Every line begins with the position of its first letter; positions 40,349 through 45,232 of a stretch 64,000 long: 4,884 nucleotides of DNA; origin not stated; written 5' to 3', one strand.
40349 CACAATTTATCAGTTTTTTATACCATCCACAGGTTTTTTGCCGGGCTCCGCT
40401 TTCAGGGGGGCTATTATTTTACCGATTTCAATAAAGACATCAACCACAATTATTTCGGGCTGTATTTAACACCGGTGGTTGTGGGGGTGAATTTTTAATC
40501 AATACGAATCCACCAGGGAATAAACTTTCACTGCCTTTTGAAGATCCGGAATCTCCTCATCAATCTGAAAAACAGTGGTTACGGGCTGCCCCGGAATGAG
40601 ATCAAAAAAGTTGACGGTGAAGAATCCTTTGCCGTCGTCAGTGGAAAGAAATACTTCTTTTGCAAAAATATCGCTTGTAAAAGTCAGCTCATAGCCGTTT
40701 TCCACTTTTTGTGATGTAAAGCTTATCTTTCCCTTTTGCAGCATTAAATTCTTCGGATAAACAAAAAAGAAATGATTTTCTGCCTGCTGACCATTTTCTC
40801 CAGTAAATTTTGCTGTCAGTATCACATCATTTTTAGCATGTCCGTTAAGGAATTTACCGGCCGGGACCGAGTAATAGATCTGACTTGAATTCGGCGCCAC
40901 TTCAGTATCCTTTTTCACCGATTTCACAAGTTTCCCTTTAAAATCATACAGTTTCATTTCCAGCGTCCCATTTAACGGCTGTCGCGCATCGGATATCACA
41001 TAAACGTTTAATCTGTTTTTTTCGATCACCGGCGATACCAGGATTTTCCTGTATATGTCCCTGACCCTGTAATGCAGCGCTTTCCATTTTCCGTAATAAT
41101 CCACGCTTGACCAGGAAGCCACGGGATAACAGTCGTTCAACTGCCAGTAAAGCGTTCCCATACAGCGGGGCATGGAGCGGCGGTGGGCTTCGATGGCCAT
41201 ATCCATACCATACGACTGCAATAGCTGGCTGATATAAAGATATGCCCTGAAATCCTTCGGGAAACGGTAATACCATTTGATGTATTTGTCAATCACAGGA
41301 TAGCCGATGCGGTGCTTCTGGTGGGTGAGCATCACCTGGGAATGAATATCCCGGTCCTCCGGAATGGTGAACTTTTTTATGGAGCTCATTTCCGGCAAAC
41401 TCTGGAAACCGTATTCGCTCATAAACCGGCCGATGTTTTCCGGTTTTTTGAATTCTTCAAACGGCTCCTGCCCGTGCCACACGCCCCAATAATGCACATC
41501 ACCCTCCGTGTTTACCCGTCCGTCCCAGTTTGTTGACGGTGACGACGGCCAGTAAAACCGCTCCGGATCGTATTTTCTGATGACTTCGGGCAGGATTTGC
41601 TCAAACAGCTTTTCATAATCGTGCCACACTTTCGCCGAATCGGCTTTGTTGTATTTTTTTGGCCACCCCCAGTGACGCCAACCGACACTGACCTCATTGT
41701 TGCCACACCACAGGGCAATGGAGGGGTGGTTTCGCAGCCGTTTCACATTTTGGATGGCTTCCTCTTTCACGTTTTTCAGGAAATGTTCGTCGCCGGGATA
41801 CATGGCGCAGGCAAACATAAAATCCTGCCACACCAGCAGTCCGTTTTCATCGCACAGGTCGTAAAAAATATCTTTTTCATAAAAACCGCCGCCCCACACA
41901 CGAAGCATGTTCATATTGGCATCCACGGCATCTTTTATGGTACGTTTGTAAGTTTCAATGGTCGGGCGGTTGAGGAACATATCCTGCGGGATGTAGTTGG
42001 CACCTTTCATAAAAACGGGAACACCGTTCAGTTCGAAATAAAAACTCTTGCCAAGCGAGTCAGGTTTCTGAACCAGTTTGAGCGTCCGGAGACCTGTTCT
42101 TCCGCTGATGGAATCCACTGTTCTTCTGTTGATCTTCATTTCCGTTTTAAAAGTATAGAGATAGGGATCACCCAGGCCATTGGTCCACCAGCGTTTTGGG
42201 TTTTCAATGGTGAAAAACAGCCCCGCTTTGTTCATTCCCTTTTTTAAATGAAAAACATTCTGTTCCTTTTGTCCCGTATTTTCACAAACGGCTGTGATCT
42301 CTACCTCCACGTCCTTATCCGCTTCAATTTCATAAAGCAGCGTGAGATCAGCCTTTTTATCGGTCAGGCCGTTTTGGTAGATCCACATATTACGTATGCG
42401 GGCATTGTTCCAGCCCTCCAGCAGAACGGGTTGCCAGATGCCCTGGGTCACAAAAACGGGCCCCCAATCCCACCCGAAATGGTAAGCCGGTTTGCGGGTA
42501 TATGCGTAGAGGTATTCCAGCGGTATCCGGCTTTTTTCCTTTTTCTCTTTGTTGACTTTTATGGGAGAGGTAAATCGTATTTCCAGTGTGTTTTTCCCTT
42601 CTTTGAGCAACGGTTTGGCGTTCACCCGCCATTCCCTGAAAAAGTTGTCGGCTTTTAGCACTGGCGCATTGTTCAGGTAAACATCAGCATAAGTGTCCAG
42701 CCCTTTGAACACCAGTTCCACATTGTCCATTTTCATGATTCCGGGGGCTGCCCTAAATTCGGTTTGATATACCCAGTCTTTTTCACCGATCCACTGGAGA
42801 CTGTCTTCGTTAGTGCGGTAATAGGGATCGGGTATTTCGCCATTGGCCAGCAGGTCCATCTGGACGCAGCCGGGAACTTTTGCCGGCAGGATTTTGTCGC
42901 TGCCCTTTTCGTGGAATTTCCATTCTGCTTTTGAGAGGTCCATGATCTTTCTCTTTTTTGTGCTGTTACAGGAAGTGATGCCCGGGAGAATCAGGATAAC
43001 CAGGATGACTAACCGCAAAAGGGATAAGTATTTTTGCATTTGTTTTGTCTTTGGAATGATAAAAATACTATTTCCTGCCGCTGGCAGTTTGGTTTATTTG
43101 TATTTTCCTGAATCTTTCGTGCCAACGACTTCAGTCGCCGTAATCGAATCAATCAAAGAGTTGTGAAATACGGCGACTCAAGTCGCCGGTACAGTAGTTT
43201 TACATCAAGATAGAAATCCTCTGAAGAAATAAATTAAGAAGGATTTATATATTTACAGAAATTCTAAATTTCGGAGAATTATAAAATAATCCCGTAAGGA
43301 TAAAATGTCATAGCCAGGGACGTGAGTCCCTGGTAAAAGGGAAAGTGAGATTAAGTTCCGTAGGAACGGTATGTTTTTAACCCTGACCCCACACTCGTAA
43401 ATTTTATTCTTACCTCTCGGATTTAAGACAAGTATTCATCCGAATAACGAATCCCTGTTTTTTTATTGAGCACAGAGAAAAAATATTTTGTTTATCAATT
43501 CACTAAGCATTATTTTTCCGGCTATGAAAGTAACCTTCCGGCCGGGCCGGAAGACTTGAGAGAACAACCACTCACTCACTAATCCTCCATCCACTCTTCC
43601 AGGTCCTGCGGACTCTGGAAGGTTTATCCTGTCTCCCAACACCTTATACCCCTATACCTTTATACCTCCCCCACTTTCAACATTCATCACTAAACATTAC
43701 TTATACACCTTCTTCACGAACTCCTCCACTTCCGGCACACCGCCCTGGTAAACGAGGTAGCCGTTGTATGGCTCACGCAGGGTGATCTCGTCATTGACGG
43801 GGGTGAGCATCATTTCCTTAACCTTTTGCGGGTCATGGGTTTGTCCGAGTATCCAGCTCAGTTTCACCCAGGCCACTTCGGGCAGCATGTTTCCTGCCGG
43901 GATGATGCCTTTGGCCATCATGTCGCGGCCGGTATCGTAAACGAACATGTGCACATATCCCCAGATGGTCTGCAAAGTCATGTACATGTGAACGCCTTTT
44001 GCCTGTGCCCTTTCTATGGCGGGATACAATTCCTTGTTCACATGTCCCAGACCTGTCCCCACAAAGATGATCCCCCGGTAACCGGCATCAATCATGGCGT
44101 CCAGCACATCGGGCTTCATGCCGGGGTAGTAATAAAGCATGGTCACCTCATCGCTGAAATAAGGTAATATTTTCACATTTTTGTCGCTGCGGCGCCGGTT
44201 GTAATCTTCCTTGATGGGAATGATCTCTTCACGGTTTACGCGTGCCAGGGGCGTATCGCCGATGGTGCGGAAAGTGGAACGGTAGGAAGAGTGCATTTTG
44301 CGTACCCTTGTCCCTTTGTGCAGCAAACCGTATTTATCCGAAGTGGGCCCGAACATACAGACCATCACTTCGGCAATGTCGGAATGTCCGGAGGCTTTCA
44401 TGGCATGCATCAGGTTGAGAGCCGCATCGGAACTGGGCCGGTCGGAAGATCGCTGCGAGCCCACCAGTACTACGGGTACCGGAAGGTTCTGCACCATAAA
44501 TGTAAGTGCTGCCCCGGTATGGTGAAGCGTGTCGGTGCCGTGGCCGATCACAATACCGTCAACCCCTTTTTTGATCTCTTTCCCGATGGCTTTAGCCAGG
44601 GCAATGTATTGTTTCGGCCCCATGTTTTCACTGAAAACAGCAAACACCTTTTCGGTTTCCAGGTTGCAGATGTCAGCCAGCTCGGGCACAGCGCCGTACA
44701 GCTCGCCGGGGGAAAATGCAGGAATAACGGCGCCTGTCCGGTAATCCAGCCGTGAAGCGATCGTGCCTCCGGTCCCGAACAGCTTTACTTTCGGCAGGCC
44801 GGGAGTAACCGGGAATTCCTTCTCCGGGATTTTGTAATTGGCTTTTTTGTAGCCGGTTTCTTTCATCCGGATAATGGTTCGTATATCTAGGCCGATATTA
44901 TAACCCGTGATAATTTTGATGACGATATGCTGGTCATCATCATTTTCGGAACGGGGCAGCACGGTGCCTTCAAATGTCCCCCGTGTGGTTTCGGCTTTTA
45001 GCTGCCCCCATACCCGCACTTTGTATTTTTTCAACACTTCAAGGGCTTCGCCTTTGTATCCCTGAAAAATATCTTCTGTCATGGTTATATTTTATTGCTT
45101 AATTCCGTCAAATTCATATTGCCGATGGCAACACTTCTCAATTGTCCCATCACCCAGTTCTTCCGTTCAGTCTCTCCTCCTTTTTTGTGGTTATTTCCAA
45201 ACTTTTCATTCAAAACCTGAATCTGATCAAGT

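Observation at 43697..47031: Archaeal-type GatE-GatD transamidation operon inside a Bacteroidota chromosome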

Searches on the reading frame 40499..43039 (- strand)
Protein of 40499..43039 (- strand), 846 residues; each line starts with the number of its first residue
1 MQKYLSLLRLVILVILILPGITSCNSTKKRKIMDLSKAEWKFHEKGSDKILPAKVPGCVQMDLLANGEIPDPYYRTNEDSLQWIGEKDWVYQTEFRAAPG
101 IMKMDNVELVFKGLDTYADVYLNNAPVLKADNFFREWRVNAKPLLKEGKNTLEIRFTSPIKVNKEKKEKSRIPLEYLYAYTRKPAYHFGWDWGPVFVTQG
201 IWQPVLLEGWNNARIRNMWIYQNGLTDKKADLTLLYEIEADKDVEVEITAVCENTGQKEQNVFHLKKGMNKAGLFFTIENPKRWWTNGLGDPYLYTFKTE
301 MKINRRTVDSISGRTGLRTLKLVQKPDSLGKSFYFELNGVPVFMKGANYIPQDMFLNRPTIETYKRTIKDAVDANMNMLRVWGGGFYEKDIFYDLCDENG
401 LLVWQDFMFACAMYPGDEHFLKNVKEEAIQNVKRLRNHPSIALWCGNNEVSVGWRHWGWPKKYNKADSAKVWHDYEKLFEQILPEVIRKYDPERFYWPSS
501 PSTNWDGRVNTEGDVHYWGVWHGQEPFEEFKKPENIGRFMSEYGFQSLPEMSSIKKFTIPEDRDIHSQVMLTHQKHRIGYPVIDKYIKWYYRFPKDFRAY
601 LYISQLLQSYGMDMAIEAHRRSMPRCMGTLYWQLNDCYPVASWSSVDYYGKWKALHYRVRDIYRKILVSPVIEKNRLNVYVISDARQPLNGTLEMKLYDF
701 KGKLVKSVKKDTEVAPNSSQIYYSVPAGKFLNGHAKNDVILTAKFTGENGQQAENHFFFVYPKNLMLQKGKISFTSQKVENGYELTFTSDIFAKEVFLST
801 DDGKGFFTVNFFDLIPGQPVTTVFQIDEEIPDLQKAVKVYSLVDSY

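Call 17: search_protein_families(library=ncbifam, proteins=[window:40499-43039:-], max_evalue=0.00001)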
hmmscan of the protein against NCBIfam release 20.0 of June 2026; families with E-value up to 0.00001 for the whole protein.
window:40499-43039:- (846 aa): 7 families
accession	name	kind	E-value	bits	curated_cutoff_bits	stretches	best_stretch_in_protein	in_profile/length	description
NF050095.1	BetGlucuronLacZ4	equivalog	1.4e-15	56.4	950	1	223-450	179-408/666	beta-glucuronidase LacZ4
NF007666.0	PRK10340.1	equivalog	3.4e-15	55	1284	1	198-480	194-479/1030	beta-galactosidase subunit alpha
NF052611.1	beta_gal_Bga2A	equivalog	1.1e-14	53.4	999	1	199-478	199-485/1007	beta-galactosidase, LacZ type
NF041463.1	GalB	equivalog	2.9e-11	41.9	900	1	105-451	151-480/869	beta-galactosidase GalB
NF007538.0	PRK10150.1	equivalog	2.2e-10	39.5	544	1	27-346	7-299/607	beta-glucuronidase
NF041462.1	GalA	equivalog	6.5e-10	37.8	900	1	231-450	197-405/763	beta-galactosidase GalA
NF007074.0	PRK09525.1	subfamily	2.1e-08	32.4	1221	1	269-458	287-471/1027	beta-galactosidase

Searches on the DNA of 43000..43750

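Call 61: search_rna_families(source=window, start=43000, end=43750, threshold=evalue, max_evalue=1, show_alignments=2)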
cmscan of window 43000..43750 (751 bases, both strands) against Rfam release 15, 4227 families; matches with E-value up to 1: 1.
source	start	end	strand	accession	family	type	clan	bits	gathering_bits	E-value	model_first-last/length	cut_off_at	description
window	43288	43333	-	RF01687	Acido-Lenti-1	Gene; sRNA;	-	43.3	37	2e-08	1-46/46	no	Acido-Lenti-1 RNA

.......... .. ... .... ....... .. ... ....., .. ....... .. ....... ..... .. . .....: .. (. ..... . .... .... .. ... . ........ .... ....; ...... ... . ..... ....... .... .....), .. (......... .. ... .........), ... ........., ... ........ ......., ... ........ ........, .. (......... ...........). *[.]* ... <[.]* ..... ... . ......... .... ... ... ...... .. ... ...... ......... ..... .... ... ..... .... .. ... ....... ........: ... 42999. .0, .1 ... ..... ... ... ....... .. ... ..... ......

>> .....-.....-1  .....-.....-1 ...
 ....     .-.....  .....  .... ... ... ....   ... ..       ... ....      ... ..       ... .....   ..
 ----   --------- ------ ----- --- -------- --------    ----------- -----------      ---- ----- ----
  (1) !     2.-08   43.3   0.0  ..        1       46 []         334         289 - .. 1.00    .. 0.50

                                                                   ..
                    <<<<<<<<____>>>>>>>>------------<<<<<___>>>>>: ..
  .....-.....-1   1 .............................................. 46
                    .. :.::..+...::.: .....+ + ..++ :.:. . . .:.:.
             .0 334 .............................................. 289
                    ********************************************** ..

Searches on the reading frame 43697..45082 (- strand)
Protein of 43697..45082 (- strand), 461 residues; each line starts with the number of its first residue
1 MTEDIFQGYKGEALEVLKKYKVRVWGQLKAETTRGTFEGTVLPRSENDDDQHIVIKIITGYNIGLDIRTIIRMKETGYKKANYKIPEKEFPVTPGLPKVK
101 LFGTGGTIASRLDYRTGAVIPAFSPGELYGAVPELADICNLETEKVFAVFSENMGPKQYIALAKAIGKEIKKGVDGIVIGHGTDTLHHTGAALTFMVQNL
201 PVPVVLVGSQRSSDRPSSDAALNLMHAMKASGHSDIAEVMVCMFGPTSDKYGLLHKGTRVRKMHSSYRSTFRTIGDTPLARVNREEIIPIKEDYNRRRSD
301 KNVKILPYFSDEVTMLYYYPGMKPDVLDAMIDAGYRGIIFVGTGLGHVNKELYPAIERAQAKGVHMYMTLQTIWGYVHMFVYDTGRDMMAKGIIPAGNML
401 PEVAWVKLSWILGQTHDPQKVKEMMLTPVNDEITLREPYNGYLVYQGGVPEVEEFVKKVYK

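Call 3: search_protein_families(library=ncbifam, proteins=[window:43697-45082:-], max_evalue=0.001)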
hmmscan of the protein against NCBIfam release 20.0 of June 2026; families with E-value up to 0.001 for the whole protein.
window:43697-45082:- (461 aa): 6 families
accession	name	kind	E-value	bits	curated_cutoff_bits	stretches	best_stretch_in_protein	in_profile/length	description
TIGR02153.1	gatD_arch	equivalog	4.6e-150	499.8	324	1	36-436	1-402/405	Glu-tRNA(Gln) amidotransferase subunit GatD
NF003217.0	PRK04183.1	equivalog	6.2e-149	496.2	310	1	28-437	9-415/420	Glu-tRNA(Gln) amidotransferase subunit GatD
TIGR00519.1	asnASE_I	subfamily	3.2e-111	371.5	260.5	1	96-434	1-336/337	type I asparaginase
TIGR00520.1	asnASE_II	subfamily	2e-46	158.5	314.3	1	95-424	23-348/352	type II asparaginase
NF008304.0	PRK11096.1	equivalog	2.4e-38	131.6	506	1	96-425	23-345/348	L-asparaginase 2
NF006998.0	PRK09461.1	equivalog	4.7e-36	124.7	376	1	149-434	58-335/337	asparaginase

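Call 4: search_protein_families(library=pfam, proteins=[window:43697-45082:-], max_evalue=0.001)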
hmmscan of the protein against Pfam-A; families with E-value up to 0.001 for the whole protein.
window:43697-45082:- (461 aa): 3 families
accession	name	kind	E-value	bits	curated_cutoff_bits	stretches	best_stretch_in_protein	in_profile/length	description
PF00710.25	Asparaginase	-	1.1e-55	188.6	22.5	1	98-287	1-185/193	Asparaginase, N-terminal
PF17763.6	Asparaginase_C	-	7.1e-33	113.4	34.6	1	313-425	2-114/114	Glutaminase/Asparaginase C-terminal domain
PF18195.6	GatD_N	-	1.8e-10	40.4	25.7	1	32-70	11-49/54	GatD N-terminal domain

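Call 19: search_solved_structures(query=window:43697-45082:-, show_alignments=2)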
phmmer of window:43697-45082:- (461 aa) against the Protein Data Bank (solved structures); distinct sequences matched with E-value up to 0.001: 83 (the best 60 are shown).
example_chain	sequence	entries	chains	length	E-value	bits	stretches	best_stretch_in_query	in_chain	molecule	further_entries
2d6f_A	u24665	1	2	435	1.1e-115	390.3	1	8-436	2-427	Glutamyl-tRNA(Gln) amidotransferase subunit D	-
1zq1_A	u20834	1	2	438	1.4e-115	389.8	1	34-442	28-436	Glutamyl-tRNA(Gln) amidotransferase subunit D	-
5ot0_A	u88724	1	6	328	4.8e-39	137.6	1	98-434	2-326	L-asparaginase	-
4q0m_A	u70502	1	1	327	1.7e-37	132.4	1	98-426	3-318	L-asparaginase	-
9ufr_A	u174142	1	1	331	3.7e-37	131.4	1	98-433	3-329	asparaginase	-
9ufq_A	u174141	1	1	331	9.5e-37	130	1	98-433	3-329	asparaginase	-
1wls_A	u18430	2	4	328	3.1e-33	118.4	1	99-434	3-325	L-asparaginase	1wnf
6uod_A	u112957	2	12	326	6.9e-31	110.7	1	96-424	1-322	L-asparaginase 2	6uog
5mq5_A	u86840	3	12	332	7.7e-31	110.5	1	96-424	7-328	L-asparaginase 2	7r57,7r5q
6pab_A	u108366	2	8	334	9.2e-31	110.3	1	96-424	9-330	L-asparaginase 2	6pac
6nxb_A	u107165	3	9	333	9.3e-31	110.2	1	96-424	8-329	L-asparaginase 2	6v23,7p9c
1ho3_A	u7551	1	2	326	1.3e-30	109.8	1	96-424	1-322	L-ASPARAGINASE II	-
3eca_A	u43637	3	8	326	1.3e-30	109.8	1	96-424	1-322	L-asparaginase 2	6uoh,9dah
8ecd_A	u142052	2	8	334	1.4e-30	109.7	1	96-424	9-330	L-asparaginase 2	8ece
1nns_A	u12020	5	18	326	1.5e-30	109.5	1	96-424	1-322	L-asparaginase II | L-asparaginase 2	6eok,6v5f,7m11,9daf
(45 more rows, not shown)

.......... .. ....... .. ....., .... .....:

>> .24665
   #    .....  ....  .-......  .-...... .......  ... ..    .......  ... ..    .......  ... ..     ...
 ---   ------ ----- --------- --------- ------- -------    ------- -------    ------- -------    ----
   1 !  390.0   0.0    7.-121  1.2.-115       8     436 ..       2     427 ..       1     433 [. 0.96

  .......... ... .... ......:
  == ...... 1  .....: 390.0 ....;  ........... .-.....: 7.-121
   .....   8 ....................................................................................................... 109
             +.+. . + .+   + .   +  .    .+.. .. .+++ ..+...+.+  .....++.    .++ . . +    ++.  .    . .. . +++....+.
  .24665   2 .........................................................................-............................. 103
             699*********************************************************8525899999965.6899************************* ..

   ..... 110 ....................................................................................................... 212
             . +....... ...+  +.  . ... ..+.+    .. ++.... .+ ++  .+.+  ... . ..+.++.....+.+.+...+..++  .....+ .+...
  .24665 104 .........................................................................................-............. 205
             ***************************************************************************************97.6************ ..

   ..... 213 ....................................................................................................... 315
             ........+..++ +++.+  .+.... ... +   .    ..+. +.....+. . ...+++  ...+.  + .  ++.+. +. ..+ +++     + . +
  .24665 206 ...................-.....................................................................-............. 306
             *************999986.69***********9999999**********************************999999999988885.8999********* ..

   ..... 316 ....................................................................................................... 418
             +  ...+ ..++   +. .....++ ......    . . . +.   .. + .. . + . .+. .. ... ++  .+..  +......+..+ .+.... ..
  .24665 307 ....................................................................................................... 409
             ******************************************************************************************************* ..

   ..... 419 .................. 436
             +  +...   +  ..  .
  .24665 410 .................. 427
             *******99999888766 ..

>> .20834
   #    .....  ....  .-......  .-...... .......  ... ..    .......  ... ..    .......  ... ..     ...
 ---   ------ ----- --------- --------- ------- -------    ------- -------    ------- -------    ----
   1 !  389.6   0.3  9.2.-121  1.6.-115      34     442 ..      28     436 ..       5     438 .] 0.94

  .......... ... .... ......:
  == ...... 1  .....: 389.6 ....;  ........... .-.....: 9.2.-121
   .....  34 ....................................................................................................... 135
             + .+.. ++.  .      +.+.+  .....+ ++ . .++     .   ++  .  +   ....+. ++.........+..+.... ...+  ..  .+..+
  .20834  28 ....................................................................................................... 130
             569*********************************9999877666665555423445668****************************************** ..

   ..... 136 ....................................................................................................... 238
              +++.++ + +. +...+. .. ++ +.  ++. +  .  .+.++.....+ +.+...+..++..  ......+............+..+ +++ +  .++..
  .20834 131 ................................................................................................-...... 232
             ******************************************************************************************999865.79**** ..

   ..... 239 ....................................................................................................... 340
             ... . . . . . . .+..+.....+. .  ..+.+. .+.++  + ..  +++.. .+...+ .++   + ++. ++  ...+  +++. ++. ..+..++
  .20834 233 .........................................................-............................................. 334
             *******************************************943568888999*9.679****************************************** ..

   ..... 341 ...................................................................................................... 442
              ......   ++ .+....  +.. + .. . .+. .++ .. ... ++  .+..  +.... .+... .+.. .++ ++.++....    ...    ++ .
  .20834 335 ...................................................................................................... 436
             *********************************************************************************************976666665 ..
